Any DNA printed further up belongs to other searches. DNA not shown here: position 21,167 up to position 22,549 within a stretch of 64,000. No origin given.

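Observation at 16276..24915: Cluster of three short VanA/TsaM-type Rieske oxygenase alpha subunits with two MFS transporters and a TonB-dependent receptor, but no reductase or ferredoxin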

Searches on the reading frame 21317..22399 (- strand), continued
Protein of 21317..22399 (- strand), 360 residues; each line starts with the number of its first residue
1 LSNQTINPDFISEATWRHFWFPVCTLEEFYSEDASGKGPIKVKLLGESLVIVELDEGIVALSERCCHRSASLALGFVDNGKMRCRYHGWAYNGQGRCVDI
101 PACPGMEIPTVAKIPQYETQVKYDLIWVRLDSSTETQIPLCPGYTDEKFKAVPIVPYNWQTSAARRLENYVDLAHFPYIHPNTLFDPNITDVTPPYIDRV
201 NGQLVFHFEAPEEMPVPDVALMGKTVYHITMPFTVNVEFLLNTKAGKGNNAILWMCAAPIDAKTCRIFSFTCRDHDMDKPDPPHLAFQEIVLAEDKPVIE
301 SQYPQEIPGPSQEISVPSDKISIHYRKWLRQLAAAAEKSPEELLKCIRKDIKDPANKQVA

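Call 70: search_protein_families(library=ncbifam, proteins=[L081:13536-14582:+, L004:14888-15925:+, L081:11194-12411:+, L004:15965-17209:+, L004:17244-18044:+, L004:18047-19363:+, L081:8698-10008:+], max_evalue=0.00001)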
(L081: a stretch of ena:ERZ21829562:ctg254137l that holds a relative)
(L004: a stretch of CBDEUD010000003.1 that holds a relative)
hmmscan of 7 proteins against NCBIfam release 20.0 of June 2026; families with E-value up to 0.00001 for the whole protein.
L081:13536-14582:+ (348 aa): 10 families
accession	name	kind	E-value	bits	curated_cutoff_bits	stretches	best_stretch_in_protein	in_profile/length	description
NF006850.0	PRK09358.1-6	equivalog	8.6e-84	281.2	419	1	7-340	2-332/334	adenosine deaminase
TIGR01430.1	aden_deam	equivalog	5.9e-72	242.4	216.55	1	14-335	2-323/323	adenosine deaminase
NF006854.0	PRK09358.3-1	equivalog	3.8e-57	193.9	530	1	3-340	4-339/344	adenosine deaminase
NF006848.0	PRK09358.1-3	equivalog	7.3e-56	189.8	426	1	12-335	3-323/325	adenosine deaminase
NF006846.0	PRK09358.1-1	equivalog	3.1e-44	151.4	459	1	12-331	5-326/333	adenosine deaminase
NF006847.0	PRK09358.1-2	equivalog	4.6e-37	127.7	412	1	6-331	6-348/364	adenosine deaminase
NF006849.0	PRK09358.1-5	equivalog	7.6e-35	120.6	494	1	8-344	7-346/350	adenosine deaminase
NF006856.0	PRK09358.3-3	equivalog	4.5e-21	75.3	510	1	172-303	167-296/316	adenosine deaminase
NF006859.0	PRK09358.3-6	equivalog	2.5e-12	46.6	549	1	186-300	170-282/299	adenosine deaminase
TIGR01431.1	adm_rel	subfamily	4.4e-11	42.3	315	1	194-336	322-468/479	adenosine deaminase-related growth factor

L004:14888-15925:+ (345 aa): 10 families
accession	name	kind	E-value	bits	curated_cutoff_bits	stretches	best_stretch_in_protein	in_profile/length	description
TIGR01430.1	aden_deam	equivalog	1.5e-85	287.1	216.55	1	9-330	1-318/323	adenosine deaminase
NF006850.0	PRK09358.1-6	equivalog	1.4e-74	251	419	1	3-336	2-328/334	adenosine deaminase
NF006848.0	PRK09358.1-3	equivalog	2.7e-62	210.9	426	1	7-331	2-319/325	adenosine deaminase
NF006854.0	PRK09358.3-1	equivalog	5.9e-53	180.1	530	1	7-335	12-334/344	adenosine deaminase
NF006846.0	PRK09358.1-1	equivalog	4.4e-49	167.3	459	1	8-334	5-329/333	adenosine deaminase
NF006847.0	PRK09358.1-2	equivalog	1.2e-42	146.1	412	1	4-330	8-347/364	adenosine deaminase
NF006849.0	PRK09358.1-5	equivalog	1.3e-42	146.1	494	1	4-335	7-337/350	adenosine deaminase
NF006856.0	PRK09358.3-3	equivalog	8.7e-18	64.5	510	1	170-304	165-297/316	adenosine deaminase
NF006859.0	PRK09358.3-6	equivalog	2.8e-11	43.2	549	1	185-288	169-268/299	adenosine deaminase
TIGR01431.1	adm_rel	subfamily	1.8e-07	30.4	315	1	208-344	339-476/479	adenosine deaminase-related growth factor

L081:11194-12411:+ (405 aa): 8 families
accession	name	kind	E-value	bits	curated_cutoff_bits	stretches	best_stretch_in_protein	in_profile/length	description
NF053776.1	TmaoDeMthMsil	equivalog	3.1e-66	224.4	1100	1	41-404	420-759/763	trimethylamine N-oxide demethylase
NF001567.0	PRK00389.1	subfamily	4.5e-61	206.8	300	1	36-402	31-356/359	glycine cleavage system aminomethyltransferase GcvT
TIGR00528.1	gcvT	equivalog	1.4e-45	155.8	235.85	1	27-399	20-360/362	glycine cleavage system aminomethyltransferase GcvT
NF009133.0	PRK12486.1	equivalog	2.7e-40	138.4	410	1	7-381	13-355/369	dimethylsulfoniopropionate demethylase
TIGR01372.1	soxA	subfamily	2.6e-39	134.8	1164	1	39-252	646-870/996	sarcosine oxidase subunit alpha family protein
NF010093.0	PRK13579.1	equivalog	1.2e-37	129.7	459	1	41-401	43-366/371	glycine cleavage system aminomethyltransferase GcvT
NF047633.1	SyrngDmethDesA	equivalog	3e-28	98.5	800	1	34-243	31-253/453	syringate O-demethylase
NF047885.1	VanMgalDeMLigM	equivalog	1.8e-23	83.3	580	1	28-241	23-252/461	vanillate/3-O-methylgallate O-demethylase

L004:15965-17209:+ (414 aa): 8 families
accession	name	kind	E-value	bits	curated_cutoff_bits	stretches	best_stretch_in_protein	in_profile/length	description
NF053776.1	TmaoDeMthMsil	equivalog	2.2e-66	224.9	1100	1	50-413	420-759/763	trimethylamine N-oxide demethylase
NF001567.0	PRK00389.1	subfamily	4.2e-61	206.9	300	1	45-410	31-355/359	glycine cleavage system aminomethyltransferase GcvT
NF009133.0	PRK12486.1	equivalog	3.1e-44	151.4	410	1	12-389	9-354/369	dimethylsulfoniopropionate demethylase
TIGR00528.1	gcvT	equivalog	3.6e-43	147.9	235.85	1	36-398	20-352/362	glycine cleavage system aminomethyltransferase GcvT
TIGR01372.1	soxA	subfamily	6.9e-40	136.7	1164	1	48-388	646-971/996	sarcosine oxidase subunit alpha family protein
NF010093.0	PRK13579.1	equivalog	6.4e-36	123.9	459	1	49-411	42-367/371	glycine cleavage system aminomethyltransferase GcvT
NF047633.1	SyrngDmethDesA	equivalog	8.8e-29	100.3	800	1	44-390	32-415/453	syringate O-demethylase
NF047885.1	VanMgalDeMLigM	equivalog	1.4e-24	86.9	580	1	37-248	23-251/461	vanillate/3-O-methylgallate O-demethylase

L004:17244-18044:+ (266 aa): 19 families
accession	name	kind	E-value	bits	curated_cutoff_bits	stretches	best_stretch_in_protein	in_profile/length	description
NF005557.0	PRK07228.1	equivalog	8.2e-28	97.3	522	1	46-241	238-437/445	5'-deoxyadenosine deaminase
NF006549.0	PRK09045.1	equivalog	5.8e-24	84.5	540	1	46-235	242-433/444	TRZ/ATZ family hydrolase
NF004801.0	PRK06151.1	subfamily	2.9e-22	79.2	416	1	29-247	246-468/491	chlorohydrolase family protein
NF006055.0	PRK08203.1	equivalog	3e-22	78.8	532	1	47-239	257-448/455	8-oxoguanine deaminase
NF005540.0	PRK07203.1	equivalog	3e-21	75.6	444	1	25-238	225-435/444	putative aminohydrolase SsnA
TIGR03314.1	Se_ssnA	subfamily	3e-20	72.5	455.5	1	24-238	223-434/441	putative selenium metabolism protein SsnA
TIGR02967.1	guan_deamin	equivalog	4e-20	72.2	375.4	1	26-187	208-370/401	guanine deaminase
NF006056.0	PRK08204.1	subfamily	5.6e-20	71.5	391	1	38-234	226-433/449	hypothetical protein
NF006252.0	PRK08393.1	equivalog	1.9e-18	66.7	617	1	25-238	209-420/424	N-ethylammeline chlorohydrolase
NF004701.0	PRK06038.1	equivalog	3.6e-18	65.5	609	1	46-237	231-422/432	N-ethylammeline chlorohydrolase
NF012037.0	PRK15493.1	equivalog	1.3e-17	63.7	779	1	48-236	238-428/435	bifunctional S-methyl-5'-thioadenosine deaminase/S-adenosylhomocysteine deaminase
NF006679.0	PRK09228.1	subfamily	3.6e-17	62.2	351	1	26-185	233-393/433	guanine deaminase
NF004995.0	PRK06380.1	subfamily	3.1e-14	52.8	567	1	46-231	225-413/418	metal-dependent hydrolase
NF006681.0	PRK09229.1-2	equivalog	1.5e-12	47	362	1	26-225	236-433/451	formimidoylglutamate deiminase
NF009059.0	PRK12393.1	equivalog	2.2e-12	46.5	543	1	63-241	277-455/460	amidohydrolase family protein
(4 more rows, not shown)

L004:18047-19363:+ (438 aa): 33 families (the best 25 are shown)
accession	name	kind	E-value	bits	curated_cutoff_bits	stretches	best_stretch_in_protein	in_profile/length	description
NF005560.0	PRK07233.1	equivalog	7.2e-25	87.7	252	1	5-309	2-302/435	hypothetical protein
TIGR03467.1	HpnE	equivalog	2.5e-17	63.3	283.05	1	7-99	2-94/430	hydroxysqualene dehydroxylase HpnE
NF005547.0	PRK07208.1-3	equivalog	1.3e-14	53.8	380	1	2-255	3-256/465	hypothetical protein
NF008841.0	PRK11883.1-1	equivalog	3e-14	52.8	517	1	3-81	3-84/453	protoporphyrinogen oxidase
NF008845.0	PRK11883.1-5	equivalog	1.7e-12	46.4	560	1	2-81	3-88/468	protoporphyrinogen oxidase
TIGR02734.1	crtI_fam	subfamily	8.6e-12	44.5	238.1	1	7-59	2-54/504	phytoene desaturase family protein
TIGR00562.1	proto_IX_ox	equivalog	4.4e-11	42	97.85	1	3-90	2-91/470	protoporphyrinogen oxidase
TIGR02732.1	zeta_caro_desat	equivalog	1.2e-10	41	622.15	1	6-81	2-78/474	9,9'-di-cis-zeta-carotene desaturase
NF058655.1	CrtID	equivalog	2.4e-10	39.9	640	1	6-59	1-54/478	bifunctional phytoene desaturase/3,4-desaturase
TIGR02731.1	phytoene_desat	equivalog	6.4e-10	38.3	569.4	1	6-99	2-95/453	15-cis-phytoene desaturase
TIGR03197.1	MnmC_Cterm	equivalog_domain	9.3e-10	38.1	174.2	0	6-39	2-35/400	FAD-dependent 5-carboxymethylaminomethyl-2-thiouridine(34) oxidoreductase MnmC1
TIGR02733.1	desat_CrtD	equivalog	2.1e-09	36.6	549.7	1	4-60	2-58/492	C-3',4' desaturase CrtD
NF045637.1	carotdesatCrtDProt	equivalog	5.1e-09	35.2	580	1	6-56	1-51/485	1-hydroxycarotenoid 3,4-desaturase CrtD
NF004943.0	PRK06292.2-1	equivalog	9e-09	34.6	432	0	209-258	217-266/456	dihydrolipoyl dehydrogenase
NF042421.1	hydcarot_desat_CrtD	equivalog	1.4e-08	33.7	500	1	5-76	3-72/487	1-hydroxycarotenoid 3,4-desaturase CrtD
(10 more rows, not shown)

L081:8698-10008:+ (436 aa): 6 families
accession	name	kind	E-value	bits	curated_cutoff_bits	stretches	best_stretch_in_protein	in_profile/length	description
TIGR03173.1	pbuX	subfamily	7.6e-130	433.3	414.15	1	21-426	1-407/407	xanthine permease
TIGR00801.1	ncs2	superfamily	6.6e-108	361.3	291.8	1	13-424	2-415/415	NCS2 family nucleobase:cation symporter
NF007995.0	PRK10720.1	equivalog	1.4e-53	182.3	477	1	8-425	7-406/429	uracil permease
TIGR03616.1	RutG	equivalog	4e-40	137.8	758.65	1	8-425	22-425/429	pyrimidine utilization transport protein G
NF037981.1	NCS2_1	subfamily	1.2e-29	103.5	40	1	21-421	6-417/419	purine/pyrimidine permease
NF008502.0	PRK11412.1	equivalog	6.9e-22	78.1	370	1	22-425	14-427/433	uracil/xanthine transporter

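Call 79: find_encoding_contigs(protein=P0002, flank=10000, max_places=2)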
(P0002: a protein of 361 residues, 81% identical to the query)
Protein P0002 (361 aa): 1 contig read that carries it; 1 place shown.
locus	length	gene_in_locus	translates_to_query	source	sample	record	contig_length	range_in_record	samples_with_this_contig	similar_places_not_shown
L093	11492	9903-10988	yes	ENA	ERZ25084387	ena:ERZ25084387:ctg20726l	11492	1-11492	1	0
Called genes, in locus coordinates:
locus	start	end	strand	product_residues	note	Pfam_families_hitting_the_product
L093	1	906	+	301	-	?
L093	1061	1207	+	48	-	-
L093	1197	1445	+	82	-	-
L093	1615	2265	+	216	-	PF00440:TetR_N (weak)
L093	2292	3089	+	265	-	PF00106:adh_short, PF08659:KR, PF13561:adh_short_C2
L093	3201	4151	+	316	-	PF00753:Lactamase_B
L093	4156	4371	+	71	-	PF10932:DUF2783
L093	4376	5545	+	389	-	PF07690:MFS_1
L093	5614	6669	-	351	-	PF00355:Rieske, PF19112:VanA_C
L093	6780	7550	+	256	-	PF00034:Cytochrom_C, PF13442:Cytochrome_CBB3 (weak)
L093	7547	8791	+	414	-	PF00174:Oxidored_molyb, PF03404:Mo-co_dimer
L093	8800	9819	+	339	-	PF00355:Rieske, PF19112:VanA_C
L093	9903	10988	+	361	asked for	PF00355:Rieske, PF19112:VanA_C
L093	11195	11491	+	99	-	?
